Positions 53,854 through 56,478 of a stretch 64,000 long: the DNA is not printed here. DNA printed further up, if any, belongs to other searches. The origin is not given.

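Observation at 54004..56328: Atypical 774-aa VirB11/FlaI-family ATPase with Zn-ribbon N-extension and long C-extension, with no adjacent membrane platform gene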

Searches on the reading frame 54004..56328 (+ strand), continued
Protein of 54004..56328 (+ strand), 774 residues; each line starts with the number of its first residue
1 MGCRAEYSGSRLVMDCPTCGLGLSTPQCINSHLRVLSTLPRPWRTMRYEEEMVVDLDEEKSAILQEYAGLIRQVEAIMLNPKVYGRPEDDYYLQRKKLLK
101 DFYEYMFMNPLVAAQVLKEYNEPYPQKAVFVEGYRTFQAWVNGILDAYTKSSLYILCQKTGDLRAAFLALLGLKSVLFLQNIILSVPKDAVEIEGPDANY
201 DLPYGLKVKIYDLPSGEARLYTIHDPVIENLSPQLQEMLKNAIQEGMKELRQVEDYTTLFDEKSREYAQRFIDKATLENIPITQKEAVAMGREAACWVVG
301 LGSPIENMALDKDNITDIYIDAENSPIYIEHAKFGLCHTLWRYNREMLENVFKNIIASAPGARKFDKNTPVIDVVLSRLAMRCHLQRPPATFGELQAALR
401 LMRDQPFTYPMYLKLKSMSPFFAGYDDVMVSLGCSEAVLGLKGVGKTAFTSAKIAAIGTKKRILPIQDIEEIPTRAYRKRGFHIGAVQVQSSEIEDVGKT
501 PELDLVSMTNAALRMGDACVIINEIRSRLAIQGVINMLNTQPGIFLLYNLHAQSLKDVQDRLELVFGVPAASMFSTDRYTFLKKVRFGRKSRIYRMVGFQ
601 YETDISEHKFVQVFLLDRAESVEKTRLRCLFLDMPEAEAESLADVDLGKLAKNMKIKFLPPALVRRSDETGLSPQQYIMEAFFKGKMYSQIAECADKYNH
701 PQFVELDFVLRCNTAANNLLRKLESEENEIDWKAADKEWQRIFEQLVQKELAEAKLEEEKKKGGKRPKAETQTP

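Call 39: search_protein_families(library=ncbifam, proteins=[P0133, P0148, P0219, P0170, P0141, P0138], max_evalue=0.001)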
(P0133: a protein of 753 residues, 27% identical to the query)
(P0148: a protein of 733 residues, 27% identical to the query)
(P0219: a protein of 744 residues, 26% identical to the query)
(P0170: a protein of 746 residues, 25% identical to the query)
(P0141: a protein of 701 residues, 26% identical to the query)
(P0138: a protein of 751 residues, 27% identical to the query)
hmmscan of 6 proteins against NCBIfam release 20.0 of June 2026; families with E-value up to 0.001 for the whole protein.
P0133 (753 aa): 17 families
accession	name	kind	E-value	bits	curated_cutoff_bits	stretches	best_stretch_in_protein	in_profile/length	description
NF058587.1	archaellum_moto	equivalog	2.3e-46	158.7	550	1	289-693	114-502/527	archaellum flagellar ATPase motor FlaI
TIGR03819.1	heli_sec_ATPase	hypoth_equivalog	1.7e-41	142.6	373.15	1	296-581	26-297/340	TadA family conjugal transfer-associated ATPase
NF053672.1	bindosome_BasE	exception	2.5e-29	102.4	1000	1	210-683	34-482/512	bindosome assembly system ATPase subunit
TIGR02788.1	VirB11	equivalog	1.2e-19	70.5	249.95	2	444-583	136-264/308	P-type DNA transfer ATPase VirB11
TIGR02782.1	TrbB_P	equivalog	4e-17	62.4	304.55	1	370-586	55-257/303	P-type conjugative transfer ATPase TrbB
NF041000.1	ATPase_ComGA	equivalog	6.9e-14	51.5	300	1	439-601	114-261/267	competence type IV pilus ATPase ComGA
NF010469.0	PRK13894.1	subfamily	2.9e-13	49.9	508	1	325-582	27-265/320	conjugal transfer ATPase TrbB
TIGR01420.1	pilT_fam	subfamily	1e-12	48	319.1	1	444-583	114-241/343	PilT/PilU family type 4a pilus ATPase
TIGR02533.1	type_II_gspE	equivalog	2.9e-10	39.4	630.25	1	446-595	237-369/486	type II secretion system ATPase GspE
NF053534.1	T4PilAsmATPsTfpB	equivalog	3.5e-10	38.9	850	1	447-604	331-471/584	type IV pilus assembly ATPase TfpB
TIGR02538.1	type_IV_pilB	equivalog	4.4e-09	35.5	675.65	1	454-604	318-451/564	type IV-A pilus assembly ATPase PilB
NF010407.0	PRK13833.1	subfamily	2.9e-08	33.5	499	1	384-582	77-260/323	conjugal transfer protein TrbB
NF010475.0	PRK13900.1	equivalog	3.5e-08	32.9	389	1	445-619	153-322/333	type IV secretion system ATPase VirB11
NF010425.0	PRK13851.1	equivalog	1.2e-07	31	461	1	444-579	154-278/344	type IV secretion system protein VirB11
NF007755.0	PRK10436.1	equivalog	1.4e-06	27.3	617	1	452-605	219-355/465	type II secretion system protein GspE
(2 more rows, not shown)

P0148 (733 aa): 17 families
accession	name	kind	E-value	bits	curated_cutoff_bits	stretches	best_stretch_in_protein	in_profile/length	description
TIGR03819.1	heli_sec_ATPase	hypoth_equivalog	2.1e-38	132.4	373.15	1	285-566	29-298/340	TadA family conjugal transfer-associated ATPase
NF058587.1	archaellum_moto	equivalog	5.9e-33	114.4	550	1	288-675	127-503/527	archaellum flagellar ATPase motor FlaI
TIGR02782.1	TrbB_P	equivalog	5.1e-23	81.8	304.55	1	339-606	37-293/303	P-type conjugative transfer ATPase TrbB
TIGR02788.1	VirB11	equivalog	3.2e-20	72.4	249.95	2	432-566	138-263/308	P-type DNA transfer ATPase VirB11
NF053672.1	bindosome_BasE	exception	2.7e-18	66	1000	1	208-605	38-429/512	bindosome assembly system ATPase subunit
NF010469.0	PRK13894.1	subfamily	2.9e-17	63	508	1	371-571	83-270/320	conjugal transfer ATPase TrbB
NF010407.0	PRK13833.1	subfamily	2.5e-14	53.4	499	1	370-584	77-284/323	conjugal transfer protein TrbB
NF041000.1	ATPase_ComGA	equivalog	5.9e-12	45.1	300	1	422-579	111-255/267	competence type IV pilus ATPase ComGA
NF007755.0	PRK10436.1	equivalog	7.8e-11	41.3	617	1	419-596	200-364/465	type II secretion system protein GspE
NF010425.0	PRK13851.1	equivalog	3.4e-10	39.3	461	1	429-564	153-279/344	type IV secretion system protein VirB11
NF010475.0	PRK13900.1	equivalog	4.3e-09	35.9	389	1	430-575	152-294/333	type IV secretion system ATPase VirB11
TIGR02533.1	type_II_gspE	equivalog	5.9e-09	35.1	630.25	1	414-683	219-484/486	type II secretion system ATPase GspE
TIGR01420.1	pilT_fam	subfamily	1.1e-08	34.7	319.1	1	438-566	122-240/343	PilT/PilU family type 4a pilus ATPase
TIGR02538.1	type_IV_pilB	equivalog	5.7e-07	28.5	675.65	1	429-600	307-465/564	type IV-A pilus assembly ATPase PilB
TIGR02525.1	plasmid_TraJ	equivalog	1e-05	24.7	368.3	1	434-587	145-291/372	plasmid transfer ATPase TraJ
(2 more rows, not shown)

P0219 (744 aa): 17 families
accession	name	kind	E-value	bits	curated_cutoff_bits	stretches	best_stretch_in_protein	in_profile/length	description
TIGR03819.1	heli_sec_ATPase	hypoth_equivalog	5.2e-40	137.7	373.15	1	292-577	20-297/340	TadA family conjugal transfer-associated ATPase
NF058587.1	archaellum_moto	equivalog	1.5e-34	119.6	550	1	294-622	118-437/527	archaellum flagellar ATPase motor FlaI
NF053672.1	bindosome_BasE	exception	1.9e-25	89.6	1000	1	324-689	139-492/512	bindosome assembly system ATPase subunit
TIGR02782.1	TrbB_P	equivalog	1e-21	77.5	304.55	1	327-618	15-293/303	P-type conjugative transfer ATPase TrbB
TIGR02788.1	VirB11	equivalog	1.1e-18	67.4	249.95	1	364-579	34-264/308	P-type DNA transfer ATPase VirB11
NF010469.0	PRK13894.1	subfamily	9.5e-17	61.3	508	1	325-591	26-278/320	conjugal transfer ATPase TrbB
NF041000.1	ATPase_ComGA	equivalog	1.2e-12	47.4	300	1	442-590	118-254/267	competence type IV pilus ATPase ComGA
NF010425.0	PRK13851.1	equivalog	9e-12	44.5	461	1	443-581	154-284/344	type IV secretion system protein VirB11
NF010475.0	PRK13900.1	equivalog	1.5e-10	40.7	389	1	448-576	157-278/333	type IV secretion system ATPase VirB11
TIGR01420.1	pilT_fam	subfamily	7.3e-10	38.6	319.1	1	454-579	125-241/343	PilT/PilU family type 4a pilus ATPase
NF010407.0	PRK13833.1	subfamily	2.2e-09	37.2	499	1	387-584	80-269/323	conjugal transfer protein TrbB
TIGR02533.1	type_II_gspE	equivalog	2.5e-09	36.3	630.25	1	445-586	237-364/486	type II secretion system ATPase GspE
NF007755.0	PRK10436.1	equivalog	4.2e-08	32.3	617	1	443-583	211-337/465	type II secretion system protein GspE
TIGR02538.1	type_IV_pilB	equivalog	4.2e-07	29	675.65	1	445-587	310-438/564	type IV-A pilus assembly ATPase PilB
TIGR02524.1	dot_icm_DotB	equivalog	1.3e-05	24.6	463.3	1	447-594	130-273/358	Dot/Icm type IV secretion system ATPase DotB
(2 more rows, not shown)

P0170 (746 aa): 7 families
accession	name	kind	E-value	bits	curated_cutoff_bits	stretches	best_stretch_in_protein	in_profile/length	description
NF058587.1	archaellum_moto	equivalog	7.8e-21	74.4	550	1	283-606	120-440/527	archaellum flagellar ATPase motor FlaI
TIGR03819.1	heli_sec_ATPase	hypoth_equivalog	2.1e-13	50.2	373.15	1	286-552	29-289/340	TadA family conjugal transfer-associated ATPase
TIGR02788.1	VirB11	equivalog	3.9e-11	42.5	249.95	1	404-568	85-270/308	P-type DNA transfer ATPase VirB11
TIGR02782.1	TrbB_P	equivalog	1.3e-09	37.8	304.55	1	359-571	57-263/303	P-type conjugative transfer ATPase TrbB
NF010469.0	PRK13894.1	subfamily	5.7e-07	29.2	508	1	361-579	72-283/320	conjugal transfer ATPase TrbB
NF041000.1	ATPase_ComGA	equivalog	0.00036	19.6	300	0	433-557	119-239/267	competence type IV pilus ATPase ComGA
NF010475.0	PRK13900.1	equivalog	0.00096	18.3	389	0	433-554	152-273/333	type IV secretion system ATPase VirB11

P0141 (701 aa): 18 families
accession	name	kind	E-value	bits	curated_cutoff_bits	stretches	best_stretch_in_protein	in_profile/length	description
TIGR03819.1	heli_sec_ATPase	hypoth_equivalog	1.2e-40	139.7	373.15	1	252-542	20-297/340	TadA family conjugal transfer-associated ATPase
NF058587.1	archaellum_moto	equivalog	2.1e-40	139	550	1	250-652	113-502/527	archaellum flagellar ATPase motor FlaI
NF053672.1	bindosome_BasE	exception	9.5e-27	93.9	1000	1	247-586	102-433/512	bindosome assembly system ATPase subunit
TIGR02782.1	TrbB_P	equivalog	5.1e-24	85.1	304.55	1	326-583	49-296/303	P-type conjugative transfer ATPase TrbB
TIGR02788.1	VirB11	equivalog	6.4e-24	84.5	249.95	1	407-544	137-264/308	P-type DNA transfer ATPase VirB11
NF010469.0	PRK13894.1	subfamily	1.4e-16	60.8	508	1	319-544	57-266/320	conjugal transfer ATPase TrbB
NF010475.0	PRK13900.1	equivalog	1.8e-14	53.6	389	1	406-550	152-292/333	type IV secretion system ATPase VirB11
NF041000.1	ATPase_ComGA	equivalog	7.7e-13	48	300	1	413-558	127-257/267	competence type IV pilus ATPase ComGA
NF010425.0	PRK13851.1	equivalog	7.1e-11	41.6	461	1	406-543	154-281/344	type IV secretion system protein VirB11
TIGR01420.1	pilT_fam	subfamily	1.6e-10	40.7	319.1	1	413-544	121-241/343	PilT/PilU family type 4a pilus ATPase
NF010407.0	PRK13833.1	subfamily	3.3e-10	39.9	499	1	347-581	78-301/323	conjugal transfer protein TrbB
NF007755.0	PRK10436.1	equivalog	2.7e-09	36.2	617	1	404-550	209-339/465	type II secretion system protein GspE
TIGR02533.1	type_II_gspE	equivalog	4.5e-07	28.9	630.25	1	383-565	212-377/486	type II secretion system ATPase GspE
NF053534.1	T4PilAsmATPsTfpB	equivalog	1.9e-05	23.3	850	1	413-581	335-486/584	type IV pilus assembly ATPase TfpB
TIGR02524.1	dot_icm_DotB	equivalog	2.7e-05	23.5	463.3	1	401-560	121-274/358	Dot/Icm type IV secretion system ATPase DotB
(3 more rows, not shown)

P0138 (751 aa): 17 families
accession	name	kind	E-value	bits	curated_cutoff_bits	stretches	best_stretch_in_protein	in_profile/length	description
NF058587.1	archaellum_moto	equivalog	1.7e-41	142.6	550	1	295-694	117-503/527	archaellum flagellar ATPase motor FlaI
TIGR03819.1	heli_sec_ATPase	hypoth_equivalog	7.3e-41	140.5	373.15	1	301-581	28-297/340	TadA family conjugal transfer-associated ATPase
NF053672.1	bindosome_BasE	exception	6.3e-30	104.4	1000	1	220-692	39-491/512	bindosome assembly system ATPase subunit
TIGR02782.1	TrbB_P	equivalog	1.6e-24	86.7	304.55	1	330-581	16-252/303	P-type conjugative transfer ATPase TrbB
TIGR02788.1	VirB11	equivalog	1.6e-23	83.2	249.95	2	442-582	131-263/308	P-type DNA transfer ATPase VirB11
NF010469.0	PRK13894.1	subfamily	1.2e-19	70.8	508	1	366-583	61-266/320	conjugal transfer ATPase TrbB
NF041000.1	ATPase_ComGA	equivalog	2.4e-15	56.3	300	1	446-595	118-255/267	competence type IV pilus ATPase ComGA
TIGR01420.1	pilT_fam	subfamily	7e-15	55.1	319.1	1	452-582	119-240/343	PilT/PilU family type 4a pilus ATPase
TIGR02533.1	type_II_gspE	equivalog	9.7e-15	54.2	630.25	1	438-614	226-389/486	type II secretion system ATPase GspE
NF010407.0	PRK13833.1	subfamily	1.9e-13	50.6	499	1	389-580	79-258/323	conjugal transfer protein TrbB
NF007755.0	PRK10436.1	equivalog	1.9e-13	49.9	617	1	442-621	206-372/465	type II secretion system protein GspE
NF010475.0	PRK13900.1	equivalog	3.1e-13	49.5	389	1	437-600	142-302/333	type IV secretion system ATPase VirB11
NF010425.0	PRK13851.1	equivalog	7.9e-12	44.7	461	1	445-581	152-280/344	type IV secretion system protein VirB11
TIGR02538.1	type_IV_pilB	equivalog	2.5e-11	42.9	675.65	1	444-625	305-473/564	type IV-A pilus assembly ATPase PilB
NF053534.1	T4PilAsmATPsTfpB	equivalog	2.7e-10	39.3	850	1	449-616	330-484/584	type IV pilus assembly ATPase TfpB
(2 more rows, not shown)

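Call 43: predict_structure(alignment_id=A2)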
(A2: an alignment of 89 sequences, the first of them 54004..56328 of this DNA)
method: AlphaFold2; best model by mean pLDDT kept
length: 774 residues; sequences in the alignment: 89
mean_pLDDT: 92.1   pTM: 0.85
mean pLDDT of the five models: 92.1, 91.4, 91.3, 90.9, 89.8
residues with pLDDT >= 90: 611; 70-90: 132; 50-70: 27; < 50: 4
segments of 3 or more residues with pLDDT < 50: 771-774
pLDDT, mean of each block of 10 residues (from residue 1): 85 86 84 93 89 85 96 96 95 97 95 96 96 95 96 95 88 69 83 96 96 91 95 93 89 76 96 98 97 94 95 95 92 94 90 89 85 91 95 95 95 97 98 96 95 95 93 95 93 71 83 86 89 85 90 96 91 95 93 94 97 97 97 97 98 98 96 97 98 97 97 97 93 98 98 95 68 43
secondary structure, 60 per line:
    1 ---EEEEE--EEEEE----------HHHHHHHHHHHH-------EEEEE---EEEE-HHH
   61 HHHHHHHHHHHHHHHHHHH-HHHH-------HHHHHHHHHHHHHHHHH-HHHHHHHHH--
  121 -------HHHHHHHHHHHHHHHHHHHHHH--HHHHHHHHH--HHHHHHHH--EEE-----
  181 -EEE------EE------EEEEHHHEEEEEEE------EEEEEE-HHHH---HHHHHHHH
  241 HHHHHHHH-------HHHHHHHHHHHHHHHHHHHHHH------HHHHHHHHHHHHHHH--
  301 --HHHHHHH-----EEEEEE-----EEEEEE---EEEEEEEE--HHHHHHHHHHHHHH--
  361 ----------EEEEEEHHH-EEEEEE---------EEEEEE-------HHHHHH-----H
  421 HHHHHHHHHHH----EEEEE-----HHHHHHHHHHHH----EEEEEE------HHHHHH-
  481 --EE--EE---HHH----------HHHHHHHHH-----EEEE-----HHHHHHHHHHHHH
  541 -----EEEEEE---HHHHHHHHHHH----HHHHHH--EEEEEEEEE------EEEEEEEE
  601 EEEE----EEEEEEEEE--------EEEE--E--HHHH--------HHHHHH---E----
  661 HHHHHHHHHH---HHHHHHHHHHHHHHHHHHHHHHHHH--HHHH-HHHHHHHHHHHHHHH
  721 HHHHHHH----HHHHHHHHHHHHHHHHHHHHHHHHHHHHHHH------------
elements in order (helices of 4 or more, strands of 3 or more residues): E4-8 E11-15 H26-37 E45-49 E53-56 H58-79 H81-84 H92-108 H110-118 H128-149 H152-160 H163-170 E173-175 E182-184 E199-202 E206-212 E219-224 H226-229 H233-248 H256-277 H284-298 H303-309 E315-320 E326-331 E335-342 H345-358 E371-376 E381-386 E396-401 H409-414 H420-431 E436-440 H446-457 E462-467 H474-479 H505-513 E519-522 H528-540 E546-551 H555-565 H570-575 E578-586 E593-604 E609-617 E626-629 H635-638 H647-652 H661-670 H674-698 H701-704 H706-727 H732-762
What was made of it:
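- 54004..56328 (+): Gene for the 774-aa FlaI/TadA-class ATPase (stop codon included). AlphaFold model pLDDT 92 (call 43).
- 54175..54699 (+): Rest of the N-terminal module: helical bundle (aa 58-170) and small beta subdomain (aa 171-232). No Pfam or PDB sequence match. Secondary structure in call 43.
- The model has pLDDT 92 and pTM 0.85 (call 43). The model packs it confidently (pLDDT 85-97; call 43).
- Tried and rejected: It was replaced by a deep alignment (call 43).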

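Call 46: fold_search(model_id=the predicted structure, library=pdb)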
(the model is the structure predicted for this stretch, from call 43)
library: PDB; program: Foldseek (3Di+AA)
matches with E <= 10: 1061; with E <= 0.001: 112
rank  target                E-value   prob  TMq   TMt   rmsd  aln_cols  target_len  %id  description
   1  2oap_2                4.8e-22  1.00  0.50  0.75   7.4       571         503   17  Crystal structure of the archaeal secretion ATPase GspE in complex with AMP-PNP (released 2007-02-13)
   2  2oap_1                5.3e-21  1.00  0.47  0.69   8.2       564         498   18  Crystal structure of the archaeal secretion ATPase GspE in complex with AMP-PNP (released 2007-02-13)
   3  4ii7_D                8.0e-21  1.00  0.43  0.62   7.6       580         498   16  Archaellum Assembly ATPase FlaI (released 2013-03-06)
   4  4ii7_C                1.4e-20  1.00  0.49  0.71   6.1       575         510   18  Archaellum Assembly ATPase FlaI (released 2013-03-06)
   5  4ii7_A                6.3e-20  1.00  0.47  0.68   6.0       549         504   18  Archaellum Assembly ATPase FlaI (released 2013-03-06)
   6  4ihq_A                6.3e-20  1.00  0.43  0.61   7.6       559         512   18  Archaellum Assembly ATPase FlaI bound to ADP (released 2013-03-06)
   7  4ihq_C                1.0e-19  1.00  0.50  0.72   6.0       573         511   17  Archaellum Assembly ATPase FlaI bound to ADP (released 2013-03-06)
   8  4ii7_B                4.1e-19  1.00  0.44  0.64   7.3       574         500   17  Archaellum Assembly ATPase FlaI (released 2013-03-06)
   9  8rjf_A                4.1e-18  1.00  0.41  0.69   6.4       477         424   18  TadA/CpaF with ADP (released 2024-08-14)
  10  8rkd_A                4.5e-18  1.00  0.41  0.69   6.1       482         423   18  TadA/CpaF with AMPPNP (released 2024-08-14)
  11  9e24_A                2.5e-17  1.00  0.38  0.64   7.1       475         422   18  Closed structure of CpaF without nucleotides (Apo dataset) (released 2025-04-23)
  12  8rkd_B                1.5e-15  1.00  0.41  0.71   6.0       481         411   17  TadA/CpaF with AMPPNP (released 2024-08-14)
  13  3jc8_Ba               2.4e-12  1.00  0.32  0.52  12.7       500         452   15  Architectural model of the type IVa pilus machine in a piliated state (released 2016-03-16)
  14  2pt7_B                7.9e-11  1.00  0.30  0.69   4.4       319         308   15  Crystal structure of Cag VirB11 (HP0525) and an inhibitory protein (HP1451) (released 2007-11-13)
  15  1nlz_D                1.6e-10  1.00  0.29  0.63   6.4       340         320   16  Crystal structure of unliganded traffic ATPase of the type IV secretion system of helicobacter pylori (released 2003-05-06)
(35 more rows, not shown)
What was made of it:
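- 55729..56238 (+): C-terminal subdomain (beta sheet aa 578-629, helices aa 661-745). Largely equivalent to the FlaI/afGspE C-terminal region. Calls 39, 43 and 46.
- Foldseek gives afGspE E 5e-22 (TM-score on target 0.75) and FlaI 0.71 (call 46).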

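Call 58: find_homologous_proteins(query=A3, max_evalue=0.001)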
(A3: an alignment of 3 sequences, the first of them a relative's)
Query A3 (3 sequences) (630 aa, profile of the alignment): 3 proteins with E <= 0.001 among 8000 candidates.
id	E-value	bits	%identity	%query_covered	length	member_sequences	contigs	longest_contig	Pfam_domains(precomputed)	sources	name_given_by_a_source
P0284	3.4e-267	906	100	100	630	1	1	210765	-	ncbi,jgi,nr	ncbi:MAG: hypothetical protein GXO42_02745 [bacterium]|nr:hypothetical protein [bacterium]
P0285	4.7e-136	473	50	99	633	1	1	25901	-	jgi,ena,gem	-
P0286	8.6e-47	178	24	61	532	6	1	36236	-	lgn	-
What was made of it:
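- On Archaeal type IV pilus system (functional set): A large-database search with the platform profile was unproductive (call 58).
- Tried and rejected: Searching the 5.8-billion-protein collection with a platform profile, to find Micrarchaeota platforms: only 3 hits, uninformative (call 58).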
